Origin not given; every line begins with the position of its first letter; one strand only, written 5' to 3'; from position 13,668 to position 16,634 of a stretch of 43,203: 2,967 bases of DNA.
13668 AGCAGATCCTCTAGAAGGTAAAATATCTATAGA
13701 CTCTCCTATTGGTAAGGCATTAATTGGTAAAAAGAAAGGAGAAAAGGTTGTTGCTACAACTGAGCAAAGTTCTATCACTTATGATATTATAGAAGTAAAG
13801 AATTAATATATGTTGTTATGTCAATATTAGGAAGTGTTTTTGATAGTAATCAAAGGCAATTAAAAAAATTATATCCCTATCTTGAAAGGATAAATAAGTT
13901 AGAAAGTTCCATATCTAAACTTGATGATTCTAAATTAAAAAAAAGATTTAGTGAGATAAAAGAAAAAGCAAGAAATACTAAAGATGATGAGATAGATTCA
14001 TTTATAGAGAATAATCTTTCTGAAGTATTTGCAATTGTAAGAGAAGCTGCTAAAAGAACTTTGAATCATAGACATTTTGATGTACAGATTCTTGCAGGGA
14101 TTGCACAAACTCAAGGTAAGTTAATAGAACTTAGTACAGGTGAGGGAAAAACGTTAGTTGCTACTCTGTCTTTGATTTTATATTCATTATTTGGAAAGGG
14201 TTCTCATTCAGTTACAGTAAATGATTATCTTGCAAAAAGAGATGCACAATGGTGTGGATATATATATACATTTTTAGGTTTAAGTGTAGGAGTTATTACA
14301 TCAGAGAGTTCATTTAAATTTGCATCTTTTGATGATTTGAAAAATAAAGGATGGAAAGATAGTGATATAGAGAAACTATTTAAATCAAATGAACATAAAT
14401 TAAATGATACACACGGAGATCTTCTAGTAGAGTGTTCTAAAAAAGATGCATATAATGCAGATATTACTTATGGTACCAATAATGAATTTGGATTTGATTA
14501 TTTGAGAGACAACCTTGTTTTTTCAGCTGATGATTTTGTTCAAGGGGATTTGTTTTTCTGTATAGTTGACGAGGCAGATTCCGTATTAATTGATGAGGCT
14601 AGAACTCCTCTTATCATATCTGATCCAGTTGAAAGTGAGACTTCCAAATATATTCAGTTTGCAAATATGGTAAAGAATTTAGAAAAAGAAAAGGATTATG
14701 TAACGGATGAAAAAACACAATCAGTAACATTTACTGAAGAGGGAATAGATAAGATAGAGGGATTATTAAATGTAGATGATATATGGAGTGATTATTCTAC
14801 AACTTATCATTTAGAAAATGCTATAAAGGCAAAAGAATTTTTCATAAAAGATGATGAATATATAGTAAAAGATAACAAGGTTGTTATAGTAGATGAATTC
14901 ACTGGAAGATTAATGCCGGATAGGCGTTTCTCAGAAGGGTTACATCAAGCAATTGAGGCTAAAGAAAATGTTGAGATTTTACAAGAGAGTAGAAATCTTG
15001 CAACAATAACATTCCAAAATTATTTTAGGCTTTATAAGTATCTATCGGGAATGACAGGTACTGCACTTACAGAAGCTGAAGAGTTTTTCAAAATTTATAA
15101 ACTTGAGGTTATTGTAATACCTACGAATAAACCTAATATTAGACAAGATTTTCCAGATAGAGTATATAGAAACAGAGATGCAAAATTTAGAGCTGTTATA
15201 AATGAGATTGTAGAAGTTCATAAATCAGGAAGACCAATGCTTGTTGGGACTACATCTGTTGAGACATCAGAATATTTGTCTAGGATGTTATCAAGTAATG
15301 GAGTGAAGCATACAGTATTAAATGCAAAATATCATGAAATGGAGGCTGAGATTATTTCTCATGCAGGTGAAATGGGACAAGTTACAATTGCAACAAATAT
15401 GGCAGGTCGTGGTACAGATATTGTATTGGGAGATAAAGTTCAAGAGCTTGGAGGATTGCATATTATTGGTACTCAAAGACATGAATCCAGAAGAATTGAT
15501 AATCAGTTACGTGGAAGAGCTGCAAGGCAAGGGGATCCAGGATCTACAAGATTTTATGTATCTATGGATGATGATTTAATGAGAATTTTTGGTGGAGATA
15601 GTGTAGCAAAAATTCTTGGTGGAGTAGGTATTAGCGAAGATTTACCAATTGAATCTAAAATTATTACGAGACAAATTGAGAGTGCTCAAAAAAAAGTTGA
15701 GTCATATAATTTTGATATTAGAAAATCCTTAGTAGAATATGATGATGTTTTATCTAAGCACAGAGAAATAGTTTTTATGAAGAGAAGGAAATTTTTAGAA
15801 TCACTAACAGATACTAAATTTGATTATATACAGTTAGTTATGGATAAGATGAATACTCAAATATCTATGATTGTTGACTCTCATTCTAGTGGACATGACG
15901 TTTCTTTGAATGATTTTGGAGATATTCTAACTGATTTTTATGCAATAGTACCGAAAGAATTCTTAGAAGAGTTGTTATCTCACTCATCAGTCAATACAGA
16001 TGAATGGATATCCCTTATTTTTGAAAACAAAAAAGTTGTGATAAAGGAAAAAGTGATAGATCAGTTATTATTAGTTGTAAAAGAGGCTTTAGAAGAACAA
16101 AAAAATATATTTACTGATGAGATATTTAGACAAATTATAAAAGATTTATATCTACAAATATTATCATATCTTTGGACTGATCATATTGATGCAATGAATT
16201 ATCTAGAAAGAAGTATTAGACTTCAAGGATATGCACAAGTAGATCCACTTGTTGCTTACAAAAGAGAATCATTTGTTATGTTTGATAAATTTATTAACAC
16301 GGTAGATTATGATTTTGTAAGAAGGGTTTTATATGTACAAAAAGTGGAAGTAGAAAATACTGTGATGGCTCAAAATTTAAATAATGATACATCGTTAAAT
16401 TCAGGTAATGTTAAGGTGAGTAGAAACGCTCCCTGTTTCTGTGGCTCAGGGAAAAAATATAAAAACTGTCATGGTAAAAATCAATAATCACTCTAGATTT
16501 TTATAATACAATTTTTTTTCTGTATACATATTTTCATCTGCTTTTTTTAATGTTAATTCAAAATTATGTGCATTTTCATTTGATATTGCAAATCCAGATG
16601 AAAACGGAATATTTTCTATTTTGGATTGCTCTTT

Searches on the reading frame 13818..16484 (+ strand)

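Call 47: search_protein_families(library=pfam, max_evalue=0.00001, proteins=[window:13818-16484:+])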
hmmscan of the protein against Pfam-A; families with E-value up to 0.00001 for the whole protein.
window:13818-16484:+ (889 aa): 5 families
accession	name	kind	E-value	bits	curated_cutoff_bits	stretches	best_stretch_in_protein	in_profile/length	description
PF07517.20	SecA_DEAD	-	3.8e-107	358.3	24.6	1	8-423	5-289/290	SecA DEAD-like domain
PF21090.3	P-loop_SecA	-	1e-76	257.6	27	2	439-541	1-103/205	SecA P-loop domain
PF07516.18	SecA_SW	-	8.9e-46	156.9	26.7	1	610-840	1-199/200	SecA Wing and Scaffold domain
PF01043.26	SecA_PP_bind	-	2.4e-37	128.3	23.5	1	274-380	2-110/110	SecA preprotein cross-linking domain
PF02810.21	SEC-C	-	2e-08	34.4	20.4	1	869-887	1-19/19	SEC-C motif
